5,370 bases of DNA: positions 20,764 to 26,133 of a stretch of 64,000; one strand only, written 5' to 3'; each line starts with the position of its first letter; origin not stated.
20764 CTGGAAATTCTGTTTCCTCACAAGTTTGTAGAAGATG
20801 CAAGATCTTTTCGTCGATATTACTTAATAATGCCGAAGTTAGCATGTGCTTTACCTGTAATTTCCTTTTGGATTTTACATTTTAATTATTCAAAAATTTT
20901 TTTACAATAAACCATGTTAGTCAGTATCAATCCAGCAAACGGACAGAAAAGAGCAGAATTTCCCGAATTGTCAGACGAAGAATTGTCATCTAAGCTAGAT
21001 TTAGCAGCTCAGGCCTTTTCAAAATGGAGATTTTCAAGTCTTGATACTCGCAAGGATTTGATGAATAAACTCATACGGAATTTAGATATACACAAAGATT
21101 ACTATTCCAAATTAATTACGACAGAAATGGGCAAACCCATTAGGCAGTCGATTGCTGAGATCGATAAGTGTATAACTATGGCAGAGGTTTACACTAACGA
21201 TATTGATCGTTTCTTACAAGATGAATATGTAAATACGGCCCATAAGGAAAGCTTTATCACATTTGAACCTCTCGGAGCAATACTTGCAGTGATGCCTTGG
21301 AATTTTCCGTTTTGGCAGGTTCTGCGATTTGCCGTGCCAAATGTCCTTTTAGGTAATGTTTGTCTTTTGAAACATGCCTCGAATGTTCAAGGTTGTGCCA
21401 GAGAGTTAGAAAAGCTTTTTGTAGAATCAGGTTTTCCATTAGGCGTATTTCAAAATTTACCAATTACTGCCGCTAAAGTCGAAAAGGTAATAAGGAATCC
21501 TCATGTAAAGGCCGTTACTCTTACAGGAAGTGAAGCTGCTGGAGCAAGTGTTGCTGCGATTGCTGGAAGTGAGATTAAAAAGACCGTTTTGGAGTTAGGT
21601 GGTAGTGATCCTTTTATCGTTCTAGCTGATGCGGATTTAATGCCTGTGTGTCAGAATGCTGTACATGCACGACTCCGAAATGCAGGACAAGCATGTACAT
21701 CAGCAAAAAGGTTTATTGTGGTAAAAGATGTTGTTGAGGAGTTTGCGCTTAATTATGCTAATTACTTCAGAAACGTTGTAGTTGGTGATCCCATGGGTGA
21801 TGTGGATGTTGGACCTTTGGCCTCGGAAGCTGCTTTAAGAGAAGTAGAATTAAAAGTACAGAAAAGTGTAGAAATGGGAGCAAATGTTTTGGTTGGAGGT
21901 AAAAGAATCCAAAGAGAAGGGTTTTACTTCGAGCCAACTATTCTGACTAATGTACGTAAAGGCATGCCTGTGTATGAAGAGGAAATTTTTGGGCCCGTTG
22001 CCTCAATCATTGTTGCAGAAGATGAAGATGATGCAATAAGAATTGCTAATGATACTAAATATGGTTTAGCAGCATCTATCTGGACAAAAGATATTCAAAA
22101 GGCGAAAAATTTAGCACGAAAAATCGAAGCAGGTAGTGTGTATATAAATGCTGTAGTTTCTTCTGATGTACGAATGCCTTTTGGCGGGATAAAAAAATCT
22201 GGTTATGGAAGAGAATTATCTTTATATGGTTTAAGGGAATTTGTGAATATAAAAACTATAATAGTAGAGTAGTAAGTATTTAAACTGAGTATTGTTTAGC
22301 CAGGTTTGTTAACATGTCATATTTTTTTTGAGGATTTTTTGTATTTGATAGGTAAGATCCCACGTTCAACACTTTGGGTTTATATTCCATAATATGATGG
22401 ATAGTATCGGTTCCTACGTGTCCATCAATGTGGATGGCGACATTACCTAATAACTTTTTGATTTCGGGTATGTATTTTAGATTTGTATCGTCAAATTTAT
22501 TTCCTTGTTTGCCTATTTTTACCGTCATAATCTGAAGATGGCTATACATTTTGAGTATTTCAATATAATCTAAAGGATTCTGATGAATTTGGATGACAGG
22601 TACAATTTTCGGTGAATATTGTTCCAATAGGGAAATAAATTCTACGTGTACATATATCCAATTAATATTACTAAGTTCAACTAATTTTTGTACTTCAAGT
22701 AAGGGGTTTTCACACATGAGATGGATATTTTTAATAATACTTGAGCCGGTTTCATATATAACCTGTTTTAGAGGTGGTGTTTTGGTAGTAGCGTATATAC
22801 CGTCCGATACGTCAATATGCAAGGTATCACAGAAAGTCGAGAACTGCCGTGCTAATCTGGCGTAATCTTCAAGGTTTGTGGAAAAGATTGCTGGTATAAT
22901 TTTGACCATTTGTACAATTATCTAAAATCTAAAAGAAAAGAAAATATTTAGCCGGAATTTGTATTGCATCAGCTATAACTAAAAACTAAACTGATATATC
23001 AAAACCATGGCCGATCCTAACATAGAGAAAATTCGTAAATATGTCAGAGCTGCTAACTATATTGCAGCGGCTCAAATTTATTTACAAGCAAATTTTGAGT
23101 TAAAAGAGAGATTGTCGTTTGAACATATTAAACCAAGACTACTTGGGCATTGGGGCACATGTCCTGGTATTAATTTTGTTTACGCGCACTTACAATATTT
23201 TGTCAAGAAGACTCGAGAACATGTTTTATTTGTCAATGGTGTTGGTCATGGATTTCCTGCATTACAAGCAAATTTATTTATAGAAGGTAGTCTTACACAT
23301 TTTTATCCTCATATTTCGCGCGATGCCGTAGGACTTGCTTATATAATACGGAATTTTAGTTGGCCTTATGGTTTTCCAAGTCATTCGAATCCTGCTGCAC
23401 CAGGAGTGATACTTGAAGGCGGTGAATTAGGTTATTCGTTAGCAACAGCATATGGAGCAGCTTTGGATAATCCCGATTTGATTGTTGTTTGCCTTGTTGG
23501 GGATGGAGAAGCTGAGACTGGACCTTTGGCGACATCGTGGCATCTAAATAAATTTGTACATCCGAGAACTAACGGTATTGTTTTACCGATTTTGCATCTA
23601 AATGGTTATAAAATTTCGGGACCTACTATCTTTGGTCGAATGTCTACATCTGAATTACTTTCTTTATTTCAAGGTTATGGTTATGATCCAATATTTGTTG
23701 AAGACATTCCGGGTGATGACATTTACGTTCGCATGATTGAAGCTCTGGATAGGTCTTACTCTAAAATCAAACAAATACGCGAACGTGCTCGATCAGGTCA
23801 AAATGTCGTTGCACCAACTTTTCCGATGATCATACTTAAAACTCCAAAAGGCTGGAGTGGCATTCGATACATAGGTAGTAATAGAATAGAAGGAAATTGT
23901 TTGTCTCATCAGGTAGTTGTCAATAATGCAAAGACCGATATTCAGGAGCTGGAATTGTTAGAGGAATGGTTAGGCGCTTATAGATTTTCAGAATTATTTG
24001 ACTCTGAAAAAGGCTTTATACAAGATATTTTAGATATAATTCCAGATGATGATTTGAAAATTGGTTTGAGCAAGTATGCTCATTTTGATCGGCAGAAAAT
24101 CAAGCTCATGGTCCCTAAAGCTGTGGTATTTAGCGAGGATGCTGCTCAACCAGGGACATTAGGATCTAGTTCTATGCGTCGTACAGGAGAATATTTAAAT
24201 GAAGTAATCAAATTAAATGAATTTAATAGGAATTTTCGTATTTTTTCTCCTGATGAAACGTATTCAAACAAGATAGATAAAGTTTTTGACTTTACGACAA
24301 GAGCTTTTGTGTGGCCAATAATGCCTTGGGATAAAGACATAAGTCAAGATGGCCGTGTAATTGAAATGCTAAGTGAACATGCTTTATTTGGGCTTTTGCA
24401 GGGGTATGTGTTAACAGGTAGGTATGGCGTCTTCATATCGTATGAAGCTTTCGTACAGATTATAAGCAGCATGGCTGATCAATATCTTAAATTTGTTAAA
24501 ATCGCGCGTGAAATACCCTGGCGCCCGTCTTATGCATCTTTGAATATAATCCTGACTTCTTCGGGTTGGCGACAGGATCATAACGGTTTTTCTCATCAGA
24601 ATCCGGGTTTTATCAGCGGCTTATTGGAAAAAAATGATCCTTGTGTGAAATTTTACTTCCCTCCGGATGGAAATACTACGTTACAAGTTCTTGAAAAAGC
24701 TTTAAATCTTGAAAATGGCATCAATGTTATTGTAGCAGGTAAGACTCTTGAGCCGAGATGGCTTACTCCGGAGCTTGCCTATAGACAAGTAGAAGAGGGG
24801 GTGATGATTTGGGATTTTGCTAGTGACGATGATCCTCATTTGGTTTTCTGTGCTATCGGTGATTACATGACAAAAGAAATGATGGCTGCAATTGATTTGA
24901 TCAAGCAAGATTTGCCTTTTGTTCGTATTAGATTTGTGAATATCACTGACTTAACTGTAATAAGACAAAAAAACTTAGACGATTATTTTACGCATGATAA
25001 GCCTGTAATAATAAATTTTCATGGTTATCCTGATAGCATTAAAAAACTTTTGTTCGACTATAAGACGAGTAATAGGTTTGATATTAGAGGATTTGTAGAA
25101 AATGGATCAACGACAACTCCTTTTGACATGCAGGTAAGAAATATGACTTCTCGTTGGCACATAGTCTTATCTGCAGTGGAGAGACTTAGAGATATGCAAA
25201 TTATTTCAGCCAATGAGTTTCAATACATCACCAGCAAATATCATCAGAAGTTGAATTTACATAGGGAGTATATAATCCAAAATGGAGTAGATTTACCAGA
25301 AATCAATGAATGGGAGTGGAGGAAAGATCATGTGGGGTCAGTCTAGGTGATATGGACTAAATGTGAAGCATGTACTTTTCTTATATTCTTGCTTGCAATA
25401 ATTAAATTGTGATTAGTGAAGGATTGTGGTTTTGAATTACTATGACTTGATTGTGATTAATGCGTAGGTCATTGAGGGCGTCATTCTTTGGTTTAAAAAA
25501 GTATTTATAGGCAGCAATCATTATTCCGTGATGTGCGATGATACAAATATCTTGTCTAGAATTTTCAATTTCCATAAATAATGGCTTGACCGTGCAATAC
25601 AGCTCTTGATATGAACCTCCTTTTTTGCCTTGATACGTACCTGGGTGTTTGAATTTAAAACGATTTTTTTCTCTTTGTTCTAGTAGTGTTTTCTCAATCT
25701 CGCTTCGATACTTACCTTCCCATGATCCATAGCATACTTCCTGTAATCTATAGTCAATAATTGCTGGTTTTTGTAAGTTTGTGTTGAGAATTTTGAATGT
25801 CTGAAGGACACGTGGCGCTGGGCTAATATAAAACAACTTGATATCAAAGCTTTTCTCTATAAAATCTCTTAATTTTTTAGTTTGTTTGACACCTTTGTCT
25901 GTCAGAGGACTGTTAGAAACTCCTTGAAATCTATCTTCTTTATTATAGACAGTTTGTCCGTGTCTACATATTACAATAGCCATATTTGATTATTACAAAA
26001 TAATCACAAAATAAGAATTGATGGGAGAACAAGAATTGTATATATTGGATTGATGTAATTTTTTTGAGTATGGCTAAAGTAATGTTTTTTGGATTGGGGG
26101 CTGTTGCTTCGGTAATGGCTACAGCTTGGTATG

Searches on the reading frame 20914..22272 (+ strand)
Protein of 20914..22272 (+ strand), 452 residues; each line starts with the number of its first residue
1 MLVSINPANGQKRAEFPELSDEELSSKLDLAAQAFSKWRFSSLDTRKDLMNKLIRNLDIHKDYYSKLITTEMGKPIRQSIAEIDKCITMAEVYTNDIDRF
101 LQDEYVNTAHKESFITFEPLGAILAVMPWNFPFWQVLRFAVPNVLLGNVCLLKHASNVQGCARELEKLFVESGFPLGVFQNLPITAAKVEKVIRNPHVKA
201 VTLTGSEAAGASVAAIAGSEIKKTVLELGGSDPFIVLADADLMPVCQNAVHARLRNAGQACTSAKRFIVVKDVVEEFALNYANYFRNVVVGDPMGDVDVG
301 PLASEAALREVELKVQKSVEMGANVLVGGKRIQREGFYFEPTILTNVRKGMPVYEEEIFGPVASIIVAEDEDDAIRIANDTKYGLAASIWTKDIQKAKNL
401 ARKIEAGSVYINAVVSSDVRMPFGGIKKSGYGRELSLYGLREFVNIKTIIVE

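Call 41: search_protein_families(library=pfam, proteins=[window:20914-22272:+], max_evalue=0.001)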
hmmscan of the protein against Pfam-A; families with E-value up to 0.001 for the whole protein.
window:20914-22272:+ (452 aa): 1 family
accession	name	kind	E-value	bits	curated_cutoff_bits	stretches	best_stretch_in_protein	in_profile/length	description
PF00171.27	Aldedh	-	1.4e-132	443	23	1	4-449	11-461/461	Aldehyde dehydrogenase family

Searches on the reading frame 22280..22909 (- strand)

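Call 41: search_protein_families(library=pfam, proteins=[window:22280-22909:-], max_evalue=0.001)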
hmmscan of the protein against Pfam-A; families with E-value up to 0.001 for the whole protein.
window:22280-22909:- (209 aa): 1 family
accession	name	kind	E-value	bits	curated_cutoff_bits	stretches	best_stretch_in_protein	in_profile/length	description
PF00834.25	Ribul_P_3_epim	-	3.7e-16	59.5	21.1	1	3-186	1-196/198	Ribulose-phosphate 3 epimerase family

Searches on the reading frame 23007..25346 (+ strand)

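Call 41: search_protein_families(library=pfam, proteins=[window:23007-25346:+], max_evalue=0.001)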
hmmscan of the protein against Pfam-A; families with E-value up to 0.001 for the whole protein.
window:23007-25346:+ (779 aa): 4 families
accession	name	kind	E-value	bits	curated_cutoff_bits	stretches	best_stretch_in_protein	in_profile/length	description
PF09364.15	XFP_N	-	1.3e-132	442.5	23.7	1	3-358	4-359/364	XFP N-terminal domain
PF03894.20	XFP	-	3.4e-70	235.8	22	1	392-567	2-176/177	D-xylulose 5-phosphate/D-fructose 6-phosphate phosphoketolase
PF09363.15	XFP_C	-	1e-56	192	23.4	1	579-771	1-202/202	XFP C-terminal domain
PF02775.26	TPP_enzyme_C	-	0.00053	20.3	21.9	0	139-168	28-57/151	Thiamine pyrophosphate enzyme, C-terminal TPP binding domain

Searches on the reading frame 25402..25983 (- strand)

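Call 41: search_protein_families(library=pfam, proteins=[window:25402-25983:-], max_evalue=0.001)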
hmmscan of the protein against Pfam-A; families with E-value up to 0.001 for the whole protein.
window:25402-25983:- (193 aa): 1 family
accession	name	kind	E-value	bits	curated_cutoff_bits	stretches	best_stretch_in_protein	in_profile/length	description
PF00300.27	His_Phos_1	-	5.7e-34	117.9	21.7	1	3-183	1-179/194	Histidine phosphatase superfamily (branch 1)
